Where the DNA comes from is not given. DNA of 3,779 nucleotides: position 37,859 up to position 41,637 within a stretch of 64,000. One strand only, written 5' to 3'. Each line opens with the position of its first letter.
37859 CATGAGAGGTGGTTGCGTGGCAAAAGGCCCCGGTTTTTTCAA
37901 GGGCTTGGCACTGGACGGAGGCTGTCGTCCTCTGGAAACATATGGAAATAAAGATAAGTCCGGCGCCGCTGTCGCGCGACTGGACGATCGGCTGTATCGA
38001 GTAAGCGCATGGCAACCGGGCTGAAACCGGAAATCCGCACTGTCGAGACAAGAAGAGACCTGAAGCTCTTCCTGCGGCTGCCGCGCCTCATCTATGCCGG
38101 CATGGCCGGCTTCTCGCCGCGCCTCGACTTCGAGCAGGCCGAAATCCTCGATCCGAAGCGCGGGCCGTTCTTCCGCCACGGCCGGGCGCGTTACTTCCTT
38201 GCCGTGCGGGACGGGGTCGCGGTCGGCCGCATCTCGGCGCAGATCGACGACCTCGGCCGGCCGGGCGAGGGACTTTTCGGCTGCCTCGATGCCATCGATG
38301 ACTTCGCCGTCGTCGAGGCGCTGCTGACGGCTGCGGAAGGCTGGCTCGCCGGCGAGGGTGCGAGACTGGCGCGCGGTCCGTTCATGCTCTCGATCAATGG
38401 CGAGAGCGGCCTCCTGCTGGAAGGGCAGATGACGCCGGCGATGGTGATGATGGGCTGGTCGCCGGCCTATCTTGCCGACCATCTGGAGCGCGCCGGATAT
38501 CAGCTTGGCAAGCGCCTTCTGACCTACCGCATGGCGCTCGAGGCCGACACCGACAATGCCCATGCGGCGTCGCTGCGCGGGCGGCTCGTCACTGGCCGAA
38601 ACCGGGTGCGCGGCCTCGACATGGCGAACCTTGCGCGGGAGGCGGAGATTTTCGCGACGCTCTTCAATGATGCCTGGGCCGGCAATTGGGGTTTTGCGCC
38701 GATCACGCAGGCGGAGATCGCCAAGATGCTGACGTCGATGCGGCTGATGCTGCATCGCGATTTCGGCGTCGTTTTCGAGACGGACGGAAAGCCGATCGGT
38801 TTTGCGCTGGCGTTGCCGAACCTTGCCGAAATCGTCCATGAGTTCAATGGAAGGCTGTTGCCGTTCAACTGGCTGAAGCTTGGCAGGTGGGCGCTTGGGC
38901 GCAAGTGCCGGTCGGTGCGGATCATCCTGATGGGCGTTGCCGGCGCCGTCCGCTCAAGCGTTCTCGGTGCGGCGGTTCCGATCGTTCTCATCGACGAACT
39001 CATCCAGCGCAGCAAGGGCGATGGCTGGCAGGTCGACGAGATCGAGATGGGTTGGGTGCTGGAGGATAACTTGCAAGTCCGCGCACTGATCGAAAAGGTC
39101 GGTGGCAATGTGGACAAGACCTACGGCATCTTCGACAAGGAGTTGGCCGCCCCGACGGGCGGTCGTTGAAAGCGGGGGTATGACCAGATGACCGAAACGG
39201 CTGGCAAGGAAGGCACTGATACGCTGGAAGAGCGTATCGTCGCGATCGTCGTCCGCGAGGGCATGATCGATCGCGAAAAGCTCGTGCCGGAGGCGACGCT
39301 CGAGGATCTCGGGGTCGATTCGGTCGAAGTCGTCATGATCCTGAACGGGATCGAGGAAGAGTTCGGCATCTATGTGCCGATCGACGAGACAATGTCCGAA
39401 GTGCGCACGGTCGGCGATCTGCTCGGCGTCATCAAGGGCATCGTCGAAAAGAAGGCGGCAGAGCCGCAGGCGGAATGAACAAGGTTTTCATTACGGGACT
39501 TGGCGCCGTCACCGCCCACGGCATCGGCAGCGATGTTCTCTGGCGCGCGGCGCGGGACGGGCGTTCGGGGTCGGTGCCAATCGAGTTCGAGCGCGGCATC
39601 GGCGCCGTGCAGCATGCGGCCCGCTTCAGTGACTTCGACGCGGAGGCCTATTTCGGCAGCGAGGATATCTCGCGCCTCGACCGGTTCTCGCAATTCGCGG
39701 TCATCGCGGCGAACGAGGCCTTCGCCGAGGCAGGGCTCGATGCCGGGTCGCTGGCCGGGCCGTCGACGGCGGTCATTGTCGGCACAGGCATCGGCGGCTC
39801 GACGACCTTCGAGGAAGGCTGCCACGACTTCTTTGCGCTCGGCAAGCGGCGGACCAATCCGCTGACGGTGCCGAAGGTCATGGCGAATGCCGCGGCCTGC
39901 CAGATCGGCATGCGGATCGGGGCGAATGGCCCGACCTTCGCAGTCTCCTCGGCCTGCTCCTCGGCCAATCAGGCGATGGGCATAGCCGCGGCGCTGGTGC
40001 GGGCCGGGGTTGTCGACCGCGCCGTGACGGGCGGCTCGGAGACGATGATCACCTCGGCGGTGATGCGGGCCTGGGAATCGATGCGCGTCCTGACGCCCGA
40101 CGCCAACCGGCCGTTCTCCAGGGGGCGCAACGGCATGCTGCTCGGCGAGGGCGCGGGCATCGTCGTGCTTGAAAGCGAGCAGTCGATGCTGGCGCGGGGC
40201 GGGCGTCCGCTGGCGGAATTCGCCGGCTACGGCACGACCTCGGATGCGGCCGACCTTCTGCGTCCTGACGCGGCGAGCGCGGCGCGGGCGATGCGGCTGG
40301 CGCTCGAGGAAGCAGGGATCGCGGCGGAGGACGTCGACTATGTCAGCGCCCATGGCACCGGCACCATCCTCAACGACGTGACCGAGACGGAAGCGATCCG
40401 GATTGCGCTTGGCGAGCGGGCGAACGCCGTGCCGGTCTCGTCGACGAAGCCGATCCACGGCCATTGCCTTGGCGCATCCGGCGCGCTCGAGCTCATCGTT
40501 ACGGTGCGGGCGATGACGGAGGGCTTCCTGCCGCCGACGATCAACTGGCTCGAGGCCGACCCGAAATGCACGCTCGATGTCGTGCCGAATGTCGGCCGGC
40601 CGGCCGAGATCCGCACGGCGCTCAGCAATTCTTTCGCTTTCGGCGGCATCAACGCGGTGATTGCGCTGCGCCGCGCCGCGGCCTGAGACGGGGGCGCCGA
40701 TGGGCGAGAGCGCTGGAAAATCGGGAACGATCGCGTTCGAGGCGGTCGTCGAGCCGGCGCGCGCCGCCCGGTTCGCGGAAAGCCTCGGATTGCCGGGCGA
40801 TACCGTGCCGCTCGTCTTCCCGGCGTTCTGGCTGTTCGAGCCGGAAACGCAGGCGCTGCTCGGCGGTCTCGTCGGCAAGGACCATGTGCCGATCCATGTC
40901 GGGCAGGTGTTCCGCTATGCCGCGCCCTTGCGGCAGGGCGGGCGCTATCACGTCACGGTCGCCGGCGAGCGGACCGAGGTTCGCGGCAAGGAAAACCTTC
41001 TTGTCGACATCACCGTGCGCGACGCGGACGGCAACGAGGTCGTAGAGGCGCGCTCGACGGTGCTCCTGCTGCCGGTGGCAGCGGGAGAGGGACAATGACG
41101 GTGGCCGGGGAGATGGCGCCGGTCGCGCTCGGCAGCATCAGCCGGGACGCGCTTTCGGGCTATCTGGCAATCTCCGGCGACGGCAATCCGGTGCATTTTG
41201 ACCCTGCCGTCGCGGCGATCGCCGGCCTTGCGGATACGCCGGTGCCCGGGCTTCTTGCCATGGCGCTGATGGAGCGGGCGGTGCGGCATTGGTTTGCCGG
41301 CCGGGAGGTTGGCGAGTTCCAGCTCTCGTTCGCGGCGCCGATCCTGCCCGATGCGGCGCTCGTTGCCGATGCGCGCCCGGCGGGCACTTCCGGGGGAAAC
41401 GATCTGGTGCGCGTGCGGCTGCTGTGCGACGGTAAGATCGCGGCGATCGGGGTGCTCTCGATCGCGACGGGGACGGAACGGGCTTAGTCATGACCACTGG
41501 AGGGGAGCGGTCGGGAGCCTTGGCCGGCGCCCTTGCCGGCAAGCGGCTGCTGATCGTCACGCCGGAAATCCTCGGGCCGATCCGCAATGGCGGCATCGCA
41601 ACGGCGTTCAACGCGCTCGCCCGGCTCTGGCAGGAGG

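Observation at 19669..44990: ~25-kb glycan/glycolipid biosynthesis-export supercluster of unusual composition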

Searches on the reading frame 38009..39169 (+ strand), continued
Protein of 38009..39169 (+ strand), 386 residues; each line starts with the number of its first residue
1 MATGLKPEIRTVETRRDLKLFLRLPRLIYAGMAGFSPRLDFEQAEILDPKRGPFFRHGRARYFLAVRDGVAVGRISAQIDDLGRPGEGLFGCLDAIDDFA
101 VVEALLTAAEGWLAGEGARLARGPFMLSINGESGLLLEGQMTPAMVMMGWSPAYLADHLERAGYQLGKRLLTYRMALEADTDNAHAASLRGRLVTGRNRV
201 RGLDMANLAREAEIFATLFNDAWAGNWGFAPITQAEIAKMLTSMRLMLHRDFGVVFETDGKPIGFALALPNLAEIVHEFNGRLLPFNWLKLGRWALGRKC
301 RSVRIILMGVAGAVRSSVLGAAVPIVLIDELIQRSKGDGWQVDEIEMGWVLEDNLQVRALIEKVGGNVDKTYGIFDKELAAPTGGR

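Call 80: search_solved_structures(query=L042:8633-9859:+, max_evalue=1e-40)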
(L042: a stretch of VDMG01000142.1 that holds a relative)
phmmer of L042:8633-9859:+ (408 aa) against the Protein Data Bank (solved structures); distinct sequences matched with E-value up to 1e-40: 38.
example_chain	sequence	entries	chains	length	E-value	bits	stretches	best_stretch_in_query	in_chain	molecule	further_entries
3a2b_A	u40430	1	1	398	6.9e-64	219.7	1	29-388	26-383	Serine palmitoyltransferase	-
8guh_A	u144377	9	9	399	6.9e-64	219.7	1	29-388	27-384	Serine palmitoyltransferase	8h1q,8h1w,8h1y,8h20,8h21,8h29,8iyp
8s1y_A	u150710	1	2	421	7.2e-59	203.2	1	41-381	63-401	8-amino-7-oxononanoate synthase/2-amino-3-ketobutyrate coenzyme A ligase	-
1fc4_A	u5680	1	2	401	9.4e-59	202.8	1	42-386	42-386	2-AMINO-3-KETOBUTYRATE CONENZYME A LIGASE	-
7poa_A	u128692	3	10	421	1.9e-58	201.9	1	41-381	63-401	8-amino-7-oxononanoate synthase/2-amino-3-ketobutyrate coenzyme A ligase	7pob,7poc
2x8u_A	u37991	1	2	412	1.6e-53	185.6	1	26-389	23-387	SERINE PALMITOYLTRANSFERASE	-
7bxp_A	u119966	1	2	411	6.5e-53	183.6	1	42-390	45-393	2-amino-3-ketobutyrate coenzyme A ligase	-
7v58_A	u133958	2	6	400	7.8e-53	183.4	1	43-388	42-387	2-amino-3-ketobutyrate coenzyme A ligase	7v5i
3tqx_A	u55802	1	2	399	1.6e-52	182.4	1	38-384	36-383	2-amino-3-ketobutyrate coenzyme A ligase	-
5jay_A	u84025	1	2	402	2e-52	182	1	40-384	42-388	8-amino-7-oxononanoate synthase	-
2w8t_A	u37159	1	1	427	2.3e-52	181.8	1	26-388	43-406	SERINE PALMITOYLTRANSFERASE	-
2w8u_A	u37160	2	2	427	2.4e-52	181.8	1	26-388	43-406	SERINE PALMITOYLTRANSFERASE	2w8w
2w8v_A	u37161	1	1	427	3.3e-52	181.3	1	26-388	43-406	SERINE PALMITOYLTRANSFERASE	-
2jg2_A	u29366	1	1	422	4.3e-52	180.9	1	26-388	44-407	SERINE PALMITOYLTRANSFERASE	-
2w8j_A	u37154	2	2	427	4.5e-52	180.9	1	26-388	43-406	SERINE PALMITOYLTRANSFERASE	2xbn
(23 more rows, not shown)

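Call 83: predict_structure(alignment_id=A1)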
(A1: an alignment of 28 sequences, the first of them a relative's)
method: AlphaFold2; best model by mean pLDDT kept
length: 386 residues; sequences in the alignment: 28
mean_pLDDT: 90.3   pTM: 0.89
mean pLDDT of the five models: 90.3, 89.3, 88.8, 88.6, 87.0
residues with pLDDT >= 90: 247; 70-90: 126; 50-70: 7; < 50: 6
segments of 3 or more residues with pLDDT < 50: 1-3
pLDDT, mean of each block of 10 residues (from residue 1): 76 97 96 91 92 94 97 98 96 98 98 97 92 92 83 97 97 84 74 90 94 95 89 91 87 95 94 83 83 82 90 90 90 82 88 90 90 97 59
secondary structure, 60 per line:
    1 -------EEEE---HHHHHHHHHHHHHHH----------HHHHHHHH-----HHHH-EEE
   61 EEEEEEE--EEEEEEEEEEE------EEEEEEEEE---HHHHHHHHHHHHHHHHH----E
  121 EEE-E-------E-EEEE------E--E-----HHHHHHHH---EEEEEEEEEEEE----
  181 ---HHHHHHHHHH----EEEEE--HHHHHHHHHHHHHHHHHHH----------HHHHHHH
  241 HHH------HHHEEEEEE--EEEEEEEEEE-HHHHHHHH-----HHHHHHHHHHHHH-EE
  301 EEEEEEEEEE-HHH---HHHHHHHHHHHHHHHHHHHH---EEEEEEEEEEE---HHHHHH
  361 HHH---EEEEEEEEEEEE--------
elements in order: E8-11 H15-29 H40-47 H53-56 E58-67 E70-80 E87-95 H99-115 E120-123 E135-138 H154-161 E165-176 H184-193 E198-202 H205-223 H234-243 E253-258 E261-270 H272-279 H285-297 E299-310 H318-337 E341-351 H355-363 E367-378

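Call 85: fold_search(model_id=the predicted structure, library=pdb)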
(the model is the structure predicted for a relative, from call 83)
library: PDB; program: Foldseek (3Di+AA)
matches with E <= 10: 1009; with E <= 0.001: 248
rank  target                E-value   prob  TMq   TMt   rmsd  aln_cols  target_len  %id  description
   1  5kf1_A                3.1e-14  1.00  0.61  0.73   5.7       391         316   14  X-ray structure of a glucosamine N-Acetyltransferase from Clostridium acetobutylicum, apo form, pH 5 (released 2016-07-06)
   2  7q3a_B                8.6e-14  1.00  0.60  0.68   5.5       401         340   14  Crystal structure of MAB_4324 a tandem repeat GNAT from Mycobacterium abscessus (released 2022-05-04)
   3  2wpw_A                9.2e-14  1.00  0.59  0.68   6.3       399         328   11  Tandem GNAT protein from the clavulanic acid biosynthesis pathway (without AcCoA) (released 2009-12-29)
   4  5kgh_B                9.7e-14  1.00  0.62  0.75   5.6       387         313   15  X-ray structure of a glucosamine N-Acetyltransferase from Clostridium acetobutylicum, mutant Y297F (released 2016-07-06)
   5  5kga_A                1.2e-13  1.00  0.62  0.74   5.4       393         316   15  X-ray structure of a glucosamine N-Acetyltransferase from Clostridium acetobutylicum, mutant D287N, in complex with N- (released 2016-07-06)
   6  5kf1_B                1.7e-13  1.00  0.61  0.74   5.5       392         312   14  X-ray structure of a glucosamine N-Acetyltransferase from Clostridium acetobutylicum, apo form, pH 5 (released 2016-07-06)
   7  5kf2                  1.7e-13  1.00  0.61  0.73   5.6       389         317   14  X-ray structure of a glucosamine N-Acetyltransferase from Clostridium acetobutylicum, apo form, pH 8 (released 2016-07-06)
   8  7q3a_A                1.8e-13  1.00  0.61  0.68   5.7       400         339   14  Crystal structure of MAB_4324 a tandem repeat GNAT from Mycobacterium abscessus (released 2022-05-04)
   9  5kgh_A                2.4e-13  1.00  0.60  0.72   5.8       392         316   14  X-ray structure of a glucosamine N-Acetyltransferase from Clostridium acetobutylicum, mutant Y297F (released 2016-07-06)
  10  2wpw_C                5.2e-13  1.00  0.59  0.69   6.2       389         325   11  Tandem GNAT protein from the clavulanic acid biosynthesis pathway (without AcCoA) (released 2009-12-29)
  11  2wpw_B                1.3e-12  1.00  0.57  0.66   6.5       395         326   10  Tandem GNAT protein from the clavulanic acid biosynthesis pathway (without AcCoA) (released 2009-12-29)
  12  2wpx_A                3.4e-12  1.00  0.57  0.66   6.6       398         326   11  Tandem GNAT protein from the clavulanic acid biosynthesis pathway (with AcCoA) (released 2009-12-29)
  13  4zm6_A                1.1e-11  1.00  0.59  0.30   6.2       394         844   13  A unique GCN5-related glucosamine N-acetyltransferase region exist in the fungal multi-domain GH3 beta-N-acetylglucosa (released 2015-12-09)
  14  1ozp                  1.7e-11  1.00  0.56  0.72   5.4       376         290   13  Crystal Structure of Rv0819 from Mycobacterium tuberculosis MshD-Mycothiol Synthase Acetyl-Coenzyme A Complex. (released 2003-09-09)
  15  2c27                  3.5e-11  1.00  0.56  0.69   5.8       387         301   14  The Structure of Mycothiol Synthase in Complex with des- AcetylMycothiol and CoenzymeA. (released 2005-12-01)
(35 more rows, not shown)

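Call 94: search_protein_families(library=pfam, proteins=[L002:8865-10004:+, L002:3478-5490:-, L002:2119-3519:+], max_evalue=0.001)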
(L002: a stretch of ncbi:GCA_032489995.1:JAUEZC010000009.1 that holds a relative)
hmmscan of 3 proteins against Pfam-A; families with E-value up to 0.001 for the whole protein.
L002:8865-10004:+ (379 aa): 1 family
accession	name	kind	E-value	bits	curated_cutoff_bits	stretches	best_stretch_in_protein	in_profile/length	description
PF13524.12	Glyco_trans_1_2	-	4.6e-05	23.8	25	1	218-353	15-143/144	Glycosyl transferase-like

L002:3478-5490:- (670 aa): 1 family
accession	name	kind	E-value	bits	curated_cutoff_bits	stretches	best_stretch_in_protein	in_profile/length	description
PF00702.32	Hydrolase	-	2.7e-06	28.4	26.4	1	88-212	69-191/191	haloacid dehalogenase-like hydrolase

L002:2119-3519:+ (466 aa): 0 families

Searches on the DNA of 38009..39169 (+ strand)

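Call 38: search_dna_similar(query=L023:10001-11095:+, collection=ecoli_genomes, mode=distant, max_rows=5)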
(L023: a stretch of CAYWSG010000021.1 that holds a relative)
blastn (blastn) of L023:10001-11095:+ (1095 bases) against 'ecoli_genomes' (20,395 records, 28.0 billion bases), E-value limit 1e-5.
No match.

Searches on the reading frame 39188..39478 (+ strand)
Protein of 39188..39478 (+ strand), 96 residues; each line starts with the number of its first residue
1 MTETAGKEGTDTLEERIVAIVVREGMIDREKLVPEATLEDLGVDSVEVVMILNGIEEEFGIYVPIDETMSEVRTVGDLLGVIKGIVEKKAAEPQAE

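Call 8: search_protein_families(library=pfam, proteins=[window:39188-39478:+], max_evalue=0.001)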
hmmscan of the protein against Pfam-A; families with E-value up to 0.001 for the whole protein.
window:39188-39478:+ (96 aa): 2 families
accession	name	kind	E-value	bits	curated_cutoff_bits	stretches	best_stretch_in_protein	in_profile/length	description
PF00550.31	PP-binding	-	3.7e-10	40.3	20.8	1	15-80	1-65/67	Phosphopantetheine attachment site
PF23297.2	ACP_SdgA_C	-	0.00027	21.4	27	1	11-90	9-87/95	Highly reducing polyketide synthase sdgA, C-terminal ACP domain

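Call 11: search_protein_families(library=ncbifam, proteins=[window:39188-39478:+], max_evalue=0.00001)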
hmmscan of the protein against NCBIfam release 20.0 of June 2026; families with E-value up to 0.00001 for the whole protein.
window:39188-39478:+ (96 aa): 12 families
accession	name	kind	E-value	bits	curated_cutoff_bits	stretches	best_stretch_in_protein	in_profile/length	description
NF002148.0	PRK00982.1-2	subfamily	5e-12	45.5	71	1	11-83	3-75/79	acyl carrier protein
TIGR00517.1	acyl_carrier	equivalog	1.2e-11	44.4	70.45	1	11-83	2-74/77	acyl carrier protein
NF002151.0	PRK00982.1-5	equivalog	2.3e-10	40.5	92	1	14-82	5-73/78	acyl carrier protein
NF002150.0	PRK00982.1-4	subfamily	1.2e-09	38.3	66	1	16-83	9-76/80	acyl carrier protein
NF005079.0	PRK06508.1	equivalog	7.4e-09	35.9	83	1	15-73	6-65/93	acyl carrier protein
NF002149.0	PRK00982.1-3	equivalog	7.2e-08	32.3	106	1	11-77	2-68/78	acyl carrier protein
NF002147.0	PRK00982.1-1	equivalog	9.3e-08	31.8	84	1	16-83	11-78/83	acyl carrier protein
NF040636.1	AcpM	exception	2.3e-07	30.7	146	1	25-90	18-83/93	meromycolate extension acyl carrier protein AcpM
NF009104.0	PRK12449.1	equivalog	2.5e-07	30.5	70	1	15-81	8-74/80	acyl carrier protein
NF003757.0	PRK05350.1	equivalog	4.7e-07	29.9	65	1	12-88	6-82/83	acyl carrier protein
NF004533.0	PRK05883.1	equivalog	3.5e-06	26.8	72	1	10-84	21-95/100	acyl carrier protein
NF006031.0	PRK08172.1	equivalog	7.6e-06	26.5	76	1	26-87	18-79/82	acyl carrier protein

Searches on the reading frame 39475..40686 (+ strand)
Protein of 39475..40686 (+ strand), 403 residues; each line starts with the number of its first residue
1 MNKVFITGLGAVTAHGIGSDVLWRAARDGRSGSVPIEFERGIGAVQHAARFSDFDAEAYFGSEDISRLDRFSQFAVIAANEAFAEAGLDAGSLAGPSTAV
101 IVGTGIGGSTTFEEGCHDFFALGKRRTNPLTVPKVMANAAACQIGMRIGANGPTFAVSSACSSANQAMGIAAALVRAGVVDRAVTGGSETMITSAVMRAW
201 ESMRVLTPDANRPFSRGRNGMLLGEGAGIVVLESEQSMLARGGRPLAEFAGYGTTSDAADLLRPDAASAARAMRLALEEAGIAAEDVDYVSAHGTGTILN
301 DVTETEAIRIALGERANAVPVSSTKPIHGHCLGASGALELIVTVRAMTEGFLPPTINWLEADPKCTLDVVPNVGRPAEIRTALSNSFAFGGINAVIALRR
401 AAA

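Call 9: search_protein_families(library=pfam, proteins=[window:39475-40686:+], max_evalue=0.001)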
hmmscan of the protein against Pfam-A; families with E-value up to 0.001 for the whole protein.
window:39475-40686:+ (403 aa): 4 families
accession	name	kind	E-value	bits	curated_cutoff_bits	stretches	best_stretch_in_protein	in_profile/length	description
PF00109.32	ketoacyl-synt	-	4.3e-40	138.3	20.8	1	2-236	2-250/252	Beta-ketoacyl synthase, N-terminal domain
PF02801.28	Ketoacyl-synt_C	-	3.5e-34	117.8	20.8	1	246-357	1-117/119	Beta-ketoacyl synthase, C-terminal domain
PF00108.29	Thiolase_N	-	3.5e-06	27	26.4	1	136-198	62-122/260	Thiolase, N-terminal domain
PF08545.16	ACP_syn_III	-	0.00086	19.6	24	0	156-234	2-63/80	3-Oxoacyl-[acyl-carrier-protein (ACP)] synthase III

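Call 58: search_protein_families(library=ncbifam, proteins=[window:39475-40686:+], max_evalue=0.000001)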
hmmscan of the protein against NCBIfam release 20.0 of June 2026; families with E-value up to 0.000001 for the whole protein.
window:39475-40686:+ (403 aa): 20 families
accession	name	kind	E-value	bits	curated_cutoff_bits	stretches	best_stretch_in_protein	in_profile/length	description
TIGR03150.1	fabF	equivalog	1.8e-118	395.7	493.75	1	3-399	2-407/407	beta-ketoacyl-ACP synthase II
NF005589.0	PRK07314.1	subfamily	1.4e-113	379.8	387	1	2-401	4-412/413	beta-ketoacyl-ACP synthase II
NF004970.0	PRK06333.1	subfamily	2.9e-98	329.5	525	1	2-400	4-421/424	beta-ketoacyl-ACP synthase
NF006274.0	PRK08439.1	equivalog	7.6e-88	295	621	1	1-400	1-405/406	beta-ketoacyl-ACP synthase II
NF006434.0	PRK08722.1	equivalog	2e-72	244.3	759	1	3-399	5-412/414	beta-ketoacyl-ACP synthase II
NF006587.0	PRK09116.1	equivalog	1.8e-69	234.5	470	1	1-401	1-407/408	beta-ketoacyl-ACP synthase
NF005916.1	PRK07910.1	equivalog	1e-67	228.9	560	1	3-400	13-417/418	KasA/KasB family beta-ketoacyl-ACP synthase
NF005076.0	PRK06501.1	equivalog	7.3e-64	216.2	629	1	4-400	13-422/425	beta-ketoacyl-ACP synthase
NF006618.0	PRK09185.1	subfamily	1.8e-63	214.9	407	1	1-400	2-392/394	beta-ketoacyl-ACP synthase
NF005935.0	PRK07967.1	equivalog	3.2e-62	210.7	630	1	1-401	1-404/406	beta-ketoacyl-ACP synthase I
NF058662.1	cispenta_AmcF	equivalog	1.7e-61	208.3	325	1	3-398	1-367/369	cispentacin biosynthesis acyltransferase subunit AmcF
NF005490.0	PRK07103.1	equivalog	1.3e-58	199.1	445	1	1-401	3-413/414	polyketide beta-ketoacyl:acyl carrier protein synthase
NF004618.0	PRK05952.1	equivalog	2.3e-56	191.4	455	1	3-401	3-383/384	beta-ketoacyl-ACP synthase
NF045894.1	PKS_plus_SDR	equivalog_domain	1.3e-35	122.4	1740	1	53-364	71-382/1515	type I polyketide synthase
NF040607.1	mycolic_Pks13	equivalog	5.4e-35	120.2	2100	1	52-399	168-524/1680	polyketide synthase Pks13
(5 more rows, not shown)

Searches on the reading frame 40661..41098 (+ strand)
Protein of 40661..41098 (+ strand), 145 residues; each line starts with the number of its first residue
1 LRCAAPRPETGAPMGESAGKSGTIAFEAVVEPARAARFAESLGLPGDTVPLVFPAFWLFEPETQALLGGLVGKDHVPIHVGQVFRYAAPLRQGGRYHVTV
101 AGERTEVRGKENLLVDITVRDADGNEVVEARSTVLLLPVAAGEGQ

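Call 9: search_protein_families(library=pfam, proteins=[window:40661-41098:+], max_evalue=0.001)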
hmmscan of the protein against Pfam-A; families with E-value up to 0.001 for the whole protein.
window:40661-41098:+ (145 aa): 2 families
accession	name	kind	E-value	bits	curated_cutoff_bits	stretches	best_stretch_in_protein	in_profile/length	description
PF14765.12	PS-DH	-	0.00018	21.5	23.7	1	74-131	95-152/166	Polyketide synthase dehydratase N-terminal domain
PF14539.12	DUF4442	-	0.00093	19.8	25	0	58-134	56-130/132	Domain of unknown function (DUF4442)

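Call 58: search_protein_families(library=ncbifam, proteins=[window:40661-41098:+], max_evalue=0.000001)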
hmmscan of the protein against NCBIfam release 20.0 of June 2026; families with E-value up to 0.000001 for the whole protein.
window:40661-41098:+ (145 aa): 0 families

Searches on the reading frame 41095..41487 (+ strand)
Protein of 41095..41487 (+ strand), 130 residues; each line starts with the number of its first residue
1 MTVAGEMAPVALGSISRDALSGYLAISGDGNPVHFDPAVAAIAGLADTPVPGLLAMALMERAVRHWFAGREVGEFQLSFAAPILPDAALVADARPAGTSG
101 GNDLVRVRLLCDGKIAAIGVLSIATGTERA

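Call 9: search_protein_families(library=pfam, proteins=[window:41095-41487:+], max_evalue=0.001)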
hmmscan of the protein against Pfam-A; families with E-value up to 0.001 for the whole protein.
window:41095-41487:+ (130 aa): 1 family
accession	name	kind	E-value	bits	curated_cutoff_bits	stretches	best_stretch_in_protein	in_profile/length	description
PF01575.25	MaoC_dehydratas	-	1.6e-12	47.6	27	1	15-97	18-103/123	MaoC like domain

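Call 58: search_protein_families(library=ncbifam, proteins=[window:41095-41487:+], max_evalue=0.000001)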
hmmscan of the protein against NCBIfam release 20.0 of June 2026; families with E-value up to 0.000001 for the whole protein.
window:41095-41487:+ (130 aa): 2 families
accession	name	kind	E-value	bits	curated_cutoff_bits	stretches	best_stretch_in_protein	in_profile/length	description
NF010246.0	PRK13693.1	equivalog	1.3e-09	38.2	203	1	5-83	12-91/142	(3R)-hydroxyacyl-ACP dehydratase subunit HadB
NF040620.1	fused_HadA_HadB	exception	3.9e-09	36.4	350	1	5-83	202-281/329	fused (3R)-hydroxyacyl-ACP dehydratase subunits HadA/HadB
